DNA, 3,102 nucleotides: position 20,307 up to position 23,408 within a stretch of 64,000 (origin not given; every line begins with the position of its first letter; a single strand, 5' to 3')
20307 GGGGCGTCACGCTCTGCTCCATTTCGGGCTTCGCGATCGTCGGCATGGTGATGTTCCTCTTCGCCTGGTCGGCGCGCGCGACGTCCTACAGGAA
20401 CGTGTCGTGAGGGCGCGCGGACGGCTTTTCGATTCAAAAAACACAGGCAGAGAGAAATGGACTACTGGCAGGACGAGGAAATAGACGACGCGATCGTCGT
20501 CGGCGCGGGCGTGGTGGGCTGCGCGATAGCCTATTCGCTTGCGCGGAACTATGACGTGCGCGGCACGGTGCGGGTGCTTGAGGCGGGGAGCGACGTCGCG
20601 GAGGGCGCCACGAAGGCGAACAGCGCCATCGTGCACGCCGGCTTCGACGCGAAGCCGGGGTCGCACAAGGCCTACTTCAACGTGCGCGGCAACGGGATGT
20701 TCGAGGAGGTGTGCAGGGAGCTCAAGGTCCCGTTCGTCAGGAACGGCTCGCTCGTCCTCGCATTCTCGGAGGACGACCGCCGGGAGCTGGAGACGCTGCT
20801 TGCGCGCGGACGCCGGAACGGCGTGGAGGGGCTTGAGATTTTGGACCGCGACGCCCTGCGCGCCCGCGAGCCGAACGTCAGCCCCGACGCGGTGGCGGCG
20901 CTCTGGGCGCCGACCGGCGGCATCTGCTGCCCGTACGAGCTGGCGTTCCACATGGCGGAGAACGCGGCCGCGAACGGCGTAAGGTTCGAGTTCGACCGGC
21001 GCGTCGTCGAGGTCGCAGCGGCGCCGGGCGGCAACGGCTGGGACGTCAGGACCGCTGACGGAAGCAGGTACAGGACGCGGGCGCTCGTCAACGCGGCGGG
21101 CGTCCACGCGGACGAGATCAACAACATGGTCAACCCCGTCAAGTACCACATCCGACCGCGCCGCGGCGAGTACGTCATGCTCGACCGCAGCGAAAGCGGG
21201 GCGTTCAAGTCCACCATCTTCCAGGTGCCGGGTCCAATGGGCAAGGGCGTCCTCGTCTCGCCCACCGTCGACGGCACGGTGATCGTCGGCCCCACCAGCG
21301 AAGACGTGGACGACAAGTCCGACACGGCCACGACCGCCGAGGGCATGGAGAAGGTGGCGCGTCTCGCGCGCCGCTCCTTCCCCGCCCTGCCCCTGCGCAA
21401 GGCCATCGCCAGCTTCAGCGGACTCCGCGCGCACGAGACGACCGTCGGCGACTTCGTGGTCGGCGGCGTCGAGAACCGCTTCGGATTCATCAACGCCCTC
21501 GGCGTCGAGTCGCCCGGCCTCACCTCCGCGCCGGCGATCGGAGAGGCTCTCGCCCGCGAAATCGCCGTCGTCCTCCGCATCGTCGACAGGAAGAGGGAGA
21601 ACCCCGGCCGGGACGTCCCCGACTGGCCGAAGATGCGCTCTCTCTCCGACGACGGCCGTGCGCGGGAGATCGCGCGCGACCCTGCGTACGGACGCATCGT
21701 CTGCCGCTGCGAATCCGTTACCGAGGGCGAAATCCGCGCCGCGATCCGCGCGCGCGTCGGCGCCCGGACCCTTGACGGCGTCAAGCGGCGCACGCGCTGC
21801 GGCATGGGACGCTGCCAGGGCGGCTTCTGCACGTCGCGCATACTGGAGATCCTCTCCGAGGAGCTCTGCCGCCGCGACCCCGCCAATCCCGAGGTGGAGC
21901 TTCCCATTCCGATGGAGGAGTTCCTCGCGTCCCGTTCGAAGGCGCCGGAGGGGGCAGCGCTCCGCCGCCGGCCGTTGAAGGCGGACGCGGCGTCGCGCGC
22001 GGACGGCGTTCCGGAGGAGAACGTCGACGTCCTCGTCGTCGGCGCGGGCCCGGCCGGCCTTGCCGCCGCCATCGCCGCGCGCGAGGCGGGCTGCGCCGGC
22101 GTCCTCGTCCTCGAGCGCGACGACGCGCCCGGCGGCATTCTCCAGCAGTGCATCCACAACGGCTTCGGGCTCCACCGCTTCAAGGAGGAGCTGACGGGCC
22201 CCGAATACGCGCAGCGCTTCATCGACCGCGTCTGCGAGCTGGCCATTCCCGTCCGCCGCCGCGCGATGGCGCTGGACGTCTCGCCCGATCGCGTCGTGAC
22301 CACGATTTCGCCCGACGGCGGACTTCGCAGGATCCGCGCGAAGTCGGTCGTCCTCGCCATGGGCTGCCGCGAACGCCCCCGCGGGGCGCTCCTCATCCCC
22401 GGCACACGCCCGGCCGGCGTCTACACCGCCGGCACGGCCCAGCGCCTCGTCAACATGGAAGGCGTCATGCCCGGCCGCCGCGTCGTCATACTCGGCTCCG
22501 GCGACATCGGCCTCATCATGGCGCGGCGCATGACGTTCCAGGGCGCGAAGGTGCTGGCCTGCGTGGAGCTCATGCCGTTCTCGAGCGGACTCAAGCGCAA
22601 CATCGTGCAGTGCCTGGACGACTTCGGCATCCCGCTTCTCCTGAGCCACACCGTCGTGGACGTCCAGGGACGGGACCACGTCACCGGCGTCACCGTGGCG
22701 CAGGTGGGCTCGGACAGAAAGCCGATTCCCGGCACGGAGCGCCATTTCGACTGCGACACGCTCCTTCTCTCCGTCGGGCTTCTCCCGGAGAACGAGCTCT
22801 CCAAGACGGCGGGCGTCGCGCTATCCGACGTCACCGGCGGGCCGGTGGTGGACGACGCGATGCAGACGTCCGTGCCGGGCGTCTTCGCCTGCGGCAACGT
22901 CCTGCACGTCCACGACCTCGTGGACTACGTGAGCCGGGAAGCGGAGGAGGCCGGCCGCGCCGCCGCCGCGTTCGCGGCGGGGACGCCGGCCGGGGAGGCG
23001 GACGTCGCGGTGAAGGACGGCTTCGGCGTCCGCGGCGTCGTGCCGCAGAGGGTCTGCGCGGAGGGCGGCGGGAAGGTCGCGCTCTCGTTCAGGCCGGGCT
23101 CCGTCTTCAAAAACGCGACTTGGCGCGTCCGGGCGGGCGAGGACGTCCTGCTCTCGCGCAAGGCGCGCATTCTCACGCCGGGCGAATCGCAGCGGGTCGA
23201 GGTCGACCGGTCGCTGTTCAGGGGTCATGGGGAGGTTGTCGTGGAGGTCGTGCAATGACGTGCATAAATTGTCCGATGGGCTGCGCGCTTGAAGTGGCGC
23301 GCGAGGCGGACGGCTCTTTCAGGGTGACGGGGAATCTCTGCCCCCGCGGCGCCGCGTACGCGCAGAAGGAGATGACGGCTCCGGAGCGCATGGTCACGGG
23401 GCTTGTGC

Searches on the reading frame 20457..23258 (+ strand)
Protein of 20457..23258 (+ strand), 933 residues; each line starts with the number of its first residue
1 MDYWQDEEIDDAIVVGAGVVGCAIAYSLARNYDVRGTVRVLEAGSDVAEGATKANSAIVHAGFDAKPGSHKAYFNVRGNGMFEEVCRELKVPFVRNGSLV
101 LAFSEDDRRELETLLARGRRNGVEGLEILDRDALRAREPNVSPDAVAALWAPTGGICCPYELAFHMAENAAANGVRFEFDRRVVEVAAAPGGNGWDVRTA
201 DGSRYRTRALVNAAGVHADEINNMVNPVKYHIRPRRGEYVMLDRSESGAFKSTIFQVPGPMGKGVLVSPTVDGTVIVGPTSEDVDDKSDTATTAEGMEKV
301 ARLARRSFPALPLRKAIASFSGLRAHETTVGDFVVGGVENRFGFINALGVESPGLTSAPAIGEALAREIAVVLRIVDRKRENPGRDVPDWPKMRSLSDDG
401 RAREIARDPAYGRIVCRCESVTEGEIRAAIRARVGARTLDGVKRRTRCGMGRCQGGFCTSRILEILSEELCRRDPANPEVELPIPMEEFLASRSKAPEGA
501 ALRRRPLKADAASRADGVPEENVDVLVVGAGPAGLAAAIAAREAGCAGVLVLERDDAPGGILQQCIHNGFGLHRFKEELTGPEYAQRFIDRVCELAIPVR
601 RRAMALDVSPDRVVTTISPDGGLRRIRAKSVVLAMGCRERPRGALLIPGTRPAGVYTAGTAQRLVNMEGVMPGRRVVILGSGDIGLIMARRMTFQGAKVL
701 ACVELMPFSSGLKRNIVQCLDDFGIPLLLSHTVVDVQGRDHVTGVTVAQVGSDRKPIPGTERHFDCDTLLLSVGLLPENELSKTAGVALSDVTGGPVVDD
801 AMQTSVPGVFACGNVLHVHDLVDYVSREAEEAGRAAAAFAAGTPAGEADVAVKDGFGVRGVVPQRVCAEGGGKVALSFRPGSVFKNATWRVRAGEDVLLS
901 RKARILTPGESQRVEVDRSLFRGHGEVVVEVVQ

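Call 3: search_protein_families(library=pfam, proteins=[window:20457-23258:+], max_evalue=0.01)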
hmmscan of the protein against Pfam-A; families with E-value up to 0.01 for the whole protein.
window:20457-23258:+ (933 aa): 13 families
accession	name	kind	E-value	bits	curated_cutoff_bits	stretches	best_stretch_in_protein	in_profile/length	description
PF01266.30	DAO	-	3.3e-74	251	27.9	2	11-367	1-352/353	FAD dependent oxidoreductase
PF07992.20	Pyr_redox_2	-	1.7e-39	136.5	26.1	1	524-823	2-278/291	Pyridine nucleotide-disulphide oxidoreductase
PF04324.20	Fer2_BFD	-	3.7e-14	53.2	26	1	414-468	1-50/50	BFD-like [2Fe-2S] binding domain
PF13738.12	Pyr_redox_3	-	2.8e-13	50.2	30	1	526-813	1-305/305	Pyridine nucleotide-disulphide oxidoreductase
PF13450.12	NAD_binding_8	-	6.1e-10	39.7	21.9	2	527-567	1-40/68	NAD(P)-binding Rossmann-like domain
PF00890.30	FAD_binding_2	-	3.1e-09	37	20.4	1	524-559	1-35/414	FAD binding domain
PF00070.33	Pyr_redox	-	3.8e-09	37.4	22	0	675-748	1-80/82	Pyridine nucleotide-disulphide oxidoreductase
PF12831.13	FAD_oxidored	-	6.6e-08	32.7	27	1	524-594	1-70/416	FAD dependent oxidoreductase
PF01946.23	Thi4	-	1.8e-06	27.8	26.2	1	522-560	17-55/235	Thi4 family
PF03486.20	HI0933_like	-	9.1e-06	25.7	50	1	524-559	2-36/244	HI0933-like protein Rossmann domain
PF13454.12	NAD_binding_9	-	0.00063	20.2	21.8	0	14-50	2-39/155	FAD-NAD(P)-binding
PF01134.28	GIDA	-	0.0019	17.8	22.1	1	524-554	1-31/391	Glucose inhibited division protein A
PF01494.25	FAD_binding_3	-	0.0034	17.1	22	1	523-556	2-34/349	FAD binding domain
